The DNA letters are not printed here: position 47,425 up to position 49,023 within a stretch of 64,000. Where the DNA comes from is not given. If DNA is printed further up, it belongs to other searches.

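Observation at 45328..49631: Phosphonate biosynthesis module in an archaeal glycosylation island: cytidylyltransferase-PEP mutase fusion, Ppd and Fe-ADH, with a divergent CDP-alcohol phosphotransferase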

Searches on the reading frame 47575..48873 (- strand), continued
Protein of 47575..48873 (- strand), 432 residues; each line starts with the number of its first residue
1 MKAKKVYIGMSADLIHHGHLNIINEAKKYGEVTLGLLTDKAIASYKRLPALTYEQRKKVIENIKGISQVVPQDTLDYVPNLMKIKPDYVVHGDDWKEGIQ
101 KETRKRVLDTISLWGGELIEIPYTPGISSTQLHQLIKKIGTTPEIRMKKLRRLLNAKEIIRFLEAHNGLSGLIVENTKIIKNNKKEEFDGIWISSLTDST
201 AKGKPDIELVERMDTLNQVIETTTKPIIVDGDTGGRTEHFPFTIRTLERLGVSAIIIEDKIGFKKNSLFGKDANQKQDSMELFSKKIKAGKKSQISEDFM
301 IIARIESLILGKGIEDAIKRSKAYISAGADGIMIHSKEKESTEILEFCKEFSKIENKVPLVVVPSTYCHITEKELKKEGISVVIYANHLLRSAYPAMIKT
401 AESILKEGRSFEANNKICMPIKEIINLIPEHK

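Call 62: find_encoding_contigs(protein=P0003, flank=10000, max_places=1)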
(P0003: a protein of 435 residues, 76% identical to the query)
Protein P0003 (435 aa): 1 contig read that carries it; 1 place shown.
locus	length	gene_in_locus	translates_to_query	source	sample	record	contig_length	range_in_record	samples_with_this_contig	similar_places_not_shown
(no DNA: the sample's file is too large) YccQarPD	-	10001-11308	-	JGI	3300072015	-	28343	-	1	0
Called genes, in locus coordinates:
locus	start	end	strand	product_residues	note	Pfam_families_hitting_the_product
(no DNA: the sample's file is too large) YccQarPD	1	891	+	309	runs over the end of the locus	PF00535:Glycos_transf_2, PF10111:Glyco_tranf_2_2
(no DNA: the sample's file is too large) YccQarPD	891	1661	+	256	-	PF02475:TRM5-TYW2_MTfase (weak), PF05050:Methyltransf_21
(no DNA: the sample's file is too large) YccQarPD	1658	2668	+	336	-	PF01075:Glyco_transf_9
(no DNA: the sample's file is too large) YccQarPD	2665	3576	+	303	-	PF03706:LPG_synthase_TM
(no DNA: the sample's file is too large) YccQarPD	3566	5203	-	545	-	PF02366:PMT, PF13231:PMT_2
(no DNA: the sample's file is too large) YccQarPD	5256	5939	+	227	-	PF00535:Glycos_transf_2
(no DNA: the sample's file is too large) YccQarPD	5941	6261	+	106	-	PF10066:DUF2304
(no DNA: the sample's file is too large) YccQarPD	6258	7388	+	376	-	PF13439:Glyco_transf_4, PF13579:Glyco_trans_4_4 (weak), PF20706:GT4-conflict, PF00534:Glycos_transf_1, PF13692:Glyco_trans_1_4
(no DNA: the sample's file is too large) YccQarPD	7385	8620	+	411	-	PF13439:Glyco_transf_4, PF13477:Glyco_trans_4_2 (weak), PF00534:Glycos_transf_1, PF13692:Glyco_trans_1_4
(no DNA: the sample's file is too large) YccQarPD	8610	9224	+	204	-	PF02353:CMAS (weak), PF01209:Ubie_methyltran, PF13489:Methyltransf_23, PF05175:MTS (weak), PF13847:Methyltransf_31, PF08241:Methyltransf_11, PF08242:Methyltransf_12, PF13649:Methyltransf_25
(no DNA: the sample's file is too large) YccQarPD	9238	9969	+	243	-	PF01066:CDP-OH_P_transf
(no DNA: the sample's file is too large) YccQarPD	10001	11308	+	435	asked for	PF01467:CTP_transf_like, PF13714:PEP_mutase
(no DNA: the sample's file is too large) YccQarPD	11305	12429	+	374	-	PF02776:TPP_enzyme_N, PF02775:TPP_enzyme_C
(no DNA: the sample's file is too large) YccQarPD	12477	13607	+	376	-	PF00465:Fe-ADH, PF13685:Fe-ADH_2, PF25137:ADH_Fe_C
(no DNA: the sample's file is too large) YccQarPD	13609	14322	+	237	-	PF02224:Cytidylate_kin, PF13189:Cytidylate_kin2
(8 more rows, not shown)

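Call 63: find_encoding_contigs(protein=P0006, flank=10000, max_places=1)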
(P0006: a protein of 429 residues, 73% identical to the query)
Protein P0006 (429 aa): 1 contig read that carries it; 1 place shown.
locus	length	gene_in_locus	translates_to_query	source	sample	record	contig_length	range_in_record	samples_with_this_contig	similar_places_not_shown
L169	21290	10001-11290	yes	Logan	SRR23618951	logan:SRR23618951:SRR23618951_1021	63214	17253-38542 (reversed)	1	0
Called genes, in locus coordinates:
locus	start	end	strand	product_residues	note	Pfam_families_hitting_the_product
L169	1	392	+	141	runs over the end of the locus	PF00892:EamA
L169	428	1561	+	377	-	PF04339:FemAB_like (faint), PF13480:Acetyltransf_6, PF02388:FemAB (weak)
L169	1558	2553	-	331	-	PF07719:TPR_2 (faint), PF00515:TPR_1 (faint), PF13181:TPR_8 (faint), PF13424:TPR_12 (faint)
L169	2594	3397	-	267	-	PF00106:adh_short, PF08659:KR (weak), PF13561:adh_short_C2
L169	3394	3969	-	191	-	PF02698:DUF218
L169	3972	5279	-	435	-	PF00202:Aminotran_3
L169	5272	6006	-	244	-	PF02348:CTP_transf_3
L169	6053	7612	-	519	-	PF01943:Polysacc_synt, PF01554:MatE, PF13440:Polysacc_synt_3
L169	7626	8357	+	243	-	-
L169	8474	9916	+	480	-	PF02310:B12-binding, PF04055:Radical_SAM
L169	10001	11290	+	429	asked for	PF01467:CTP_transf_like, PF13714:PEP_mutase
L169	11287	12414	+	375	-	PF02776:TPP_enzyme_N, PF02775:TPP_enzyme_C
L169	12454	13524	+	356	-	PF00465:Fe-ADH, PF13685:Fe-ADH_2, PF25137:ADH_Fe_C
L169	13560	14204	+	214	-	PF01066:CDP-OH_P_transf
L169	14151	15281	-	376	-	PF13439:Glyco_transf_4, PF13477:Glyco_trans_4_2, PF13579:Glyco_trans_4_4 (weak), PF20706:GT4-conflict (weak), PF00534:Glycos_transf_1, PF13692:Glyco_trans_1_4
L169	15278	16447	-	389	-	PF13439:Glyco_transf_4 (faint), PF00534:Glycos_transf_1, PF13692:Glyco_trans_1_4, PF13524:Glyco_trans_1_2 (weak)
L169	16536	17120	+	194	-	PF01209:Ubie_methyltran, PF13489:Methyltransf_23, PF13847:Methyltransf_31, PF08241:Methyltransf_11, PF08242:Methyltransf_12, PF13649:Methyltransf_25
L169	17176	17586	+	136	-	-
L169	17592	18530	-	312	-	PF03706:LPG_synthase_TM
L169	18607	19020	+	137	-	-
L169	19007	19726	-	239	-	PF05148:Methyltransf_8, PF01209:Ubie_methyltran, PF02353:CMAS, PF13489:Methyltransf_23, PF13847:Methyltransf_31, PF08241:Methyltransf_11, PF08242:Methyltransf_12, PF13649:Methyltransf_25, +3 more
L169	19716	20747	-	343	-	PF01073:3Beta_HSD, PF01370:Epimerase, PF02719:Polysacc_synt_2, PF04321:RmlD_sub_bind, PF16363:GDP_Man_Dehyd, PF07993:NAD_binding_4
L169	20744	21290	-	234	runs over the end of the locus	PF00483:NTP_transferase, PF12804:NTP_transf_3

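Call 65: find_encoding_contigs(protein=P0008, flank=10000, max_places=1)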
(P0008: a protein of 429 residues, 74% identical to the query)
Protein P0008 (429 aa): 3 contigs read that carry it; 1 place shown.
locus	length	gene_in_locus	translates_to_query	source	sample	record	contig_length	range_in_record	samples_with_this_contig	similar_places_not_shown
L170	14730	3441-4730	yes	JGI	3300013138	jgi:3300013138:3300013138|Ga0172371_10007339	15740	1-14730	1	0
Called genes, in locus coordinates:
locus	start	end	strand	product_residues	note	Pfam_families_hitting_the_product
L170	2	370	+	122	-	?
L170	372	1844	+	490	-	PF01943:Polysacc_synt, PF13440:Polysacc_synt_3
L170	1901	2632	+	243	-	PF03848:TehB, PF02353:CMAS (weak), PF13489:Methyltransf_23, PF07021:MetW, PF13847:Methyltransf_31, PF08241:Methyltransf_11, PF08242:Methyltransf_12, PF13649:Methyltransf_25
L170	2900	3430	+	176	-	PF01467:CTP_transf_like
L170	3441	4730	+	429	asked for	PF01467:CTP_transf_like, PF13714:PEP_mutase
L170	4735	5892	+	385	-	PF02776:TPP_enzyme_N, PF02775:TPP_enzyme_C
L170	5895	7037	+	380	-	PF00465:Fe-ADH, PF13685:Fe-ADH_2, PF25137:ADH_Fe_C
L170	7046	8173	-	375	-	PF00534:Glycos_transf_1 (weak)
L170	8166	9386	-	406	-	PF13439:Glyco_transf_4, PF13579:Glyco_trans_4_4 (faint), PF00534:Glycos_transf_1, PF13692:Glyco_trans_1_4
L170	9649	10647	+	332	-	PF13419:HAD_2 (faint), PF13242:Hydrolase_like (weak), PF01467:CTP_transf_like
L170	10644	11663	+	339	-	PF00294:PfkB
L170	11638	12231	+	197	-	PF13580:SIS_2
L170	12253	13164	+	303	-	PF01073:3Beta_HSD, PF01370:Epimerase, PF02719:Polysacc_synt_2 (faint), PF04321:RmlD_sub_bind, PF16363:GDP_Man_Dehyd, PF07993:NAD_binding_4 (weak)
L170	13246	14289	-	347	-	PF04055:Radical_SAM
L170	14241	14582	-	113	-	-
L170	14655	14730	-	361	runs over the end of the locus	?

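Call 66: find_encoding_contigs(protein=P0014, flank=10000, max_places=1)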
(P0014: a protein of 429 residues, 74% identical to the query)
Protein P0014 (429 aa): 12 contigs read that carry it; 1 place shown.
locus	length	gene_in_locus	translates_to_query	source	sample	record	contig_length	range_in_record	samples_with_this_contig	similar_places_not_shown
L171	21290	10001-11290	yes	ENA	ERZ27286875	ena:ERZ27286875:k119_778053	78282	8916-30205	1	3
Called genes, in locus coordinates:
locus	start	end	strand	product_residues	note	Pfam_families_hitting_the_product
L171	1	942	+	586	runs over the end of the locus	PF02543:Carbam_trans_N, PF16861:Carbam_trans_C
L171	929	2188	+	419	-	-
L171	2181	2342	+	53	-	PF19451:DUF5989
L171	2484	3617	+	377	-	PF01370:Epimerase, PF02719:Polysacc_synt_2 (weak), PF04321:RmlD_sub_bind (weak), PF16363:GDP_Man_Dehyd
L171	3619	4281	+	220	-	PF13578:Methyltransf_24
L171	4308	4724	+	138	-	-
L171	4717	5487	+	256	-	PF04321:RmlD_sub_bind, PF01370:Epimerase, PF01073:3Beta_HSD (weak), PF16363:GDP_Man_Dehyd, PF02719:Polysacc_synt_2, PF07993:NAD_binding_4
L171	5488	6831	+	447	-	PF08421:Methyltransf_13, PF13489:Methyltransf_23, PF08242:Methyltransf_12, PF08484:Methyltransf_14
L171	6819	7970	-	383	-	PF18025:FucT_N (weak), PF00852:Glyco_transf_10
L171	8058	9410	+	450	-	PF01943:Polysacc_synt, PF13440:Polysacc_synt_3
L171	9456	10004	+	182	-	PF01467:CTP_transf_like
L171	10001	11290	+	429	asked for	PF01467:CTP_transf_like, PF13714:PEP_mutase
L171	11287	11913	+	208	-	PF01230:HIT (weak)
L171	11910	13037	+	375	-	PF02776:TPP_enzyme_N, PF02775:TPP_enzyme_C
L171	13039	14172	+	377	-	PF00465:Fe-ADH, PF13685:Fe-ADH_2, PF25137:ADH_Fe_C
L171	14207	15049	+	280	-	PF01066:CDP-OH_P_transf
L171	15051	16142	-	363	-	PF01073:3Beta_HSD, PF01370:Epimerase, PF02719:Polysacc_synt_2, PF04321:RmlD_sub_bind, PF05368:NmrA (weak), PF07993:NAD_binding_4, PF13460:NAD_binding_10, PF16363:GDP_Man_Dehyd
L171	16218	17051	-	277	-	PF01370:Epimerase, PF04321:RmlD_sub_bind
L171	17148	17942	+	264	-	-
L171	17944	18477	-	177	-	PF13489:Methyltransf_23, PF08241:Methyltransf_11, PF08242:Methyltransf_12 (weak), PF13649:Methyltransf_25 (weak), PF13847:Methyltransf_31 (weak)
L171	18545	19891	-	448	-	PF02310:B12-binding, PF04055:Radical_SAM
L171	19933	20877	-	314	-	PF00535:Glycos_transf_2, PF10111:Glyco_tranf_2_2 (faint), PF13641:Glyco_tranf_2_3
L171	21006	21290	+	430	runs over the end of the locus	PF02788:RuBisCO_large_N (weak), PF00016:RuBisCO_large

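Call 67: find_encoding_contigs(protein=P0019, flank=10000, max_places=1)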
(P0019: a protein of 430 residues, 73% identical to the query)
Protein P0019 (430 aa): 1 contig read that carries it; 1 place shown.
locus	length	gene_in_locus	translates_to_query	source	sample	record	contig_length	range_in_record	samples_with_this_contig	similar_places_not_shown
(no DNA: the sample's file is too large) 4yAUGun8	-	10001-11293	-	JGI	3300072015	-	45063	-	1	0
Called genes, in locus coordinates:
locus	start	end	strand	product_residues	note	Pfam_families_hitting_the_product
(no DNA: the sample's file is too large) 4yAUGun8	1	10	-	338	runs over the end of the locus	PF02388:FemAB (weak), PF13480:Acetyltransf_6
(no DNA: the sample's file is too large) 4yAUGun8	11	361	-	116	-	PF00892:EamA, PF10639:TMEM234 (weak)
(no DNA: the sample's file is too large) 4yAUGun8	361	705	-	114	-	PF00892:EamA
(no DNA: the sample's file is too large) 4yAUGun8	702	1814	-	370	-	PF01041:DegT_DnrJ_EryC1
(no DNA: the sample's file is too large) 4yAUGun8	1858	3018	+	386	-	PF00534:Glycos_transf_1, PF13692:Glyco_trans_1_4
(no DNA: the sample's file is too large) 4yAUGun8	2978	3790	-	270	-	PF00483:NTP_transferase, PF12804:NTP_transf_3 (weak)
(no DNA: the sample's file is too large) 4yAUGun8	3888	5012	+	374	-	PF01073:3Beta_HSD (weak), PF01370:Epimerase, PF02719:Polysacc_synt_2, PF04321:RmlD_sub_bind, PF16363:GDP_Man_Dehyd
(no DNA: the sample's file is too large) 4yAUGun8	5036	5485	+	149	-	PF00908:dTDP_sugar_isom, PF05523:FdtA (weak), PF14667:Polysacc_synt_C (faint)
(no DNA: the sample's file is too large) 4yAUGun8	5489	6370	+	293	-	PF01073:3Beta_HSD, PF01370:Epimerase, PF02719:Polysacc_synt_2, PF04321:RmlD_sub_bind, PF07993:NAD_binding_4 (faint), PF16363:GDP_Man_Dehyd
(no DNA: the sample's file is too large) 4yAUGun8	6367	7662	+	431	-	PF01041:DegT_DnrJ_EryC1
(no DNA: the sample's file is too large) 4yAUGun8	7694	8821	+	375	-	PF02776:TPP_enzyme_N, PF02775:TPP_enzyme_C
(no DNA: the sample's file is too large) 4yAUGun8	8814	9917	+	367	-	PF00465:Fe-ADH, PF13685:Fe-ADH_2 (weak), PF25137:ADH_Fe_C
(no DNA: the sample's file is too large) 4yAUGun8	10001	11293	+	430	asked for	PF01467:CTP_transf_like, PF13714:PEP_mutase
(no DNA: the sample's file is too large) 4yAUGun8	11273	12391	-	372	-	PF13439:Glyco_transf_4, PF13579:Glyco_trans_4_4, PF20706:GT4-conflict, PF00534:Glycos_transf_1, PF13692:Glyco_trans_1_4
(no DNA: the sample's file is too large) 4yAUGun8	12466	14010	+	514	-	PF01554:MatE (weak), PF01943:Polysacc_synt, PF03023:MurJ (faint), PF13440:Polysacc_synt_3, PF01554:MatE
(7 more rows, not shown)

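Call 74: search_protein_families(library=ncbifam, proteins=[L169:8474-9916:+, L169:13560-14204:+, L171:14207-15049:+, L085:8830-9963:+, L170:7046-8173:-, L171:11287-11913:+], max_evalue=0.001)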
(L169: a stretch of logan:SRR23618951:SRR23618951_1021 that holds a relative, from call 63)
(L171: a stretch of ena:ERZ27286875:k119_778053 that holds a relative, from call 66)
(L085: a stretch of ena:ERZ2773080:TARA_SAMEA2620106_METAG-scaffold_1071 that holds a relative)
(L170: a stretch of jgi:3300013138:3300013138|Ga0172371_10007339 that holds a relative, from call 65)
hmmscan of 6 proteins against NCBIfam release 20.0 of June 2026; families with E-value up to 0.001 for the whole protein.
L169:8474-9916:+ (480 aa): 29 families (the best 25 are shown)
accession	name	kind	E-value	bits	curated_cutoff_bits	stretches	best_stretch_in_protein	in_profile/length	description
NF038361.1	rSAM_Sden_1168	equivalog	9.6e-73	245.6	575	1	8-469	75-533/560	Sden_1168 family B12-binding radical SAM P-methyltransferase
TIGR03471.1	HpnJ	equivalog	5.9e-53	180.4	577.6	1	93-415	86-395/472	hopanoid biosynthesis associated radical SAM protein HpnJ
NF050148.1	rSAM_ApyD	equivalog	2.6e-45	155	750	1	15-420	22-405/645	RiPP biosynthesis radical SAM protein ApyD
TIGR02026.1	BchE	equivalog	2e-41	142.4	481.35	1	62-410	51-390/497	magnesium-protoporphyrin IX monomethyl ester anaerobic oxidative cyclase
TIGR04479.1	bcpD_PhpK_rSAM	subfamily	2.3e-31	108.7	600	1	64-404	100-428/504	PhpK family radical SAM P-methyltransferase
TIGR04013.1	B12_SAM_MJ_1487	hypoth_equivalog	1.6e-29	103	251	2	50-248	18-190/382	TIGR04013 family B12-binding domain/radical SAM domain-containing protein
NF033712.0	B12_rSAM_KedN5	subfamily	1.1e-28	99.9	700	1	66-385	54-371/624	KedN5 family methylcobalamin-dependent radical SAM C-methyltransferase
TIGR04014.1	B12_SAM_MJ_0865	equivalog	2.3e-27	95.8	360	1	67-407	31-358/434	methyl-coenzyme M reductase glutamine C-methyltransferase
NF033070.1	rSAM_AprD4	equivalog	1.2e-25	90.4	500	1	154-418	147-400/456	AprD4 family radical SAM diol-dehydratase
TIGR04385.1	B12_rSAM_cofa1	equivalog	1.8e-25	90.1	450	1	92-385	87-364/438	B12 lower ligand biosynthesis radical SAM protein BzaD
TIGR04072.2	rSAM_ladder_B12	equivalog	3.8e-24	85.1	360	1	209-414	180-379/443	lipid biosynthesis B12-binding/radical SAM protein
TIGR04367.1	HpnR_B12_rSAM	equivalog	1.6e-23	83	650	1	61-406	47-372/490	hopanoid C-3 methylase HpnR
TIGR03975.1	rSAM_ocin_1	subfamily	1.3e-21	76.7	281.85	1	64-380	118-425/606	RiPP maturation radical SAM C-methyltransferase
TIGR04190.1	B12_SAM_Ta0216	equivalog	5.5e-18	64.8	500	1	44-386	51-395/554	TIGR04190 family B12-binding domain/radical SAM domain protein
TIGR03960.1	rSAM_fuse_unch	hypoth_equivalog_domain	5.9e-16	58.1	462.3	1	212-390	256-429/605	TIGR03960 family B12-binding radical SAM protein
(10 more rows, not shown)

L169:13560-14204:+ (214 aa): 9 families
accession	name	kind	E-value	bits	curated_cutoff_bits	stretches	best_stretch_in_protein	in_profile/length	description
NF041135.1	IPPtranDIPPsyn_Thcocales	equivalog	8.9e-22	77.6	580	1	34-199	246-408/419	bifunctional L-myo-inositol-1-phosphate cytidylyltransferase/CDP-L-myo-inositol myo-inositolphosphotransferase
NF040950.1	archin_ph_syn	equivalog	2.9e-17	63.1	180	1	38-132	24-118/191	archaetidylinositol phosphate synthase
NF045883.1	PIPSynth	equivalog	9.3e-12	45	170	1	27-135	13-122/197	phosphatidylinositol phosphate synthase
NF052561.1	PIPSynBT1523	equivalog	3.2e-10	40.1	350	1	65-142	62-138/232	hypothetical protein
TIGR00473.1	pssA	equivalog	1.2e-07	31.9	107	1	47-203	4-149/153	CDP-diacylglycerol--serine O-phosphatidyltransferase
NF038087.1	arch_ser_synth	exception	7.1e-06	25.8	240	1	40-194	7-159/216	archaetidylserine synthase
NF053678.1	ClpnSynClsA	equivalog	7.6e-06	26.2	240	1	39-130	5-93/180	cardiolipin synthase ClsA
TIGR00560.1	pgsA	equivalog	0.00056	20.5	109.1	1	56-199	26-167/183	CDP-diacylglycerol--glycerol-3-phosphate 3-phosphatidyltransferase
NF008090.0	PRK10832.1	equivalog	0.00066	19.8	304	1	50-109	17-78/182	CDP-diacylglycerol--glycerol-3-phosphate 3-phosphatidyltransferase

L171:14207-15049:+ (280 aa): 7 families
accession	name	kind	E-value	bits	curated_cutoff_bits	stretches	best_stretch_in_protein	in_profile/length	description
NF040950.1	archin_ph_syn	equivalog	5.9e-14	52.4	180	1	42-142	20-114/191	archaetidylinositol phosphate synthase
TIGR00560.1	pgsA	equivalog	1.5e-09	38.6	109.1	1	48-142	4-96/183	CDP-diacylglycerol--glycerol-3-phosphate 3-phosphatidyltransferase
NF045883.1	PIPSynth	equivalog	5.4e-08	32.8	170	1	42-132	19-102/197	phosphatidylinositol phosphate synthase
NF053678.1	ClpnSynClsA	equivalog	4.4e-07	30.3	240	1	48-134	6-85/180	cardiolipin synthase ClsA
NF008090.0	PRK10832.1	equivalog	2.3e-06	27.8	304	1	62-130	15-83/182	CDP-diacylglycerol--glycerol-3-phosphate 3-phosphatidyltransferase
NF041135.1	IPPtranDIPPsyn_Thcocales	equivalog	1.4e-05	24.3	580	1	42-175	246-371/419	bifunctional L-myo-inositol-1-phosphate cytidylyltransferase/CDP-L-myo-inositol myo-inositolphosphotransferase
NF052561.1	PIPSynBT1523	equivalog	9.9e-05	22.1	350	1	42-158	21-136/232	hypothetical protein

L085:8830-9963:+ (377 aa): 2 families
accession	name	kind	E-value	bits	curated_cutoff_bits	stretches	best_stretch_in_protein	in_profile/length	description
TIGR03999.1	thiol_BshA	equivalog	1.1e-06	27.8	273.7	1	178-372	163-373/375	N-acetyl-alpha-D-glucosaminyl L-malate synthase BshA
NF047684.1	TeichurnBiosyTuaC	equivalog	4.8e-06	25.8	550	1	191-364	196-381/391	teichuronic acid biosynthesis protein TuaC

L170:7046-8173:- (375 aa): 1 family
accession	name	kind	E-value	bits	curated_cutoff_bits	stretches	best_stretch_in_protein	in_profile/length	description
NF047684.1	TeichurnBiosyTuaC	equivalog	4.2e-05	22.7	550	1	270-370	283-387/391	teichuronic acid biosynthesis protein TuaC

L171:11287-11913:+ (208 aa): 0 families
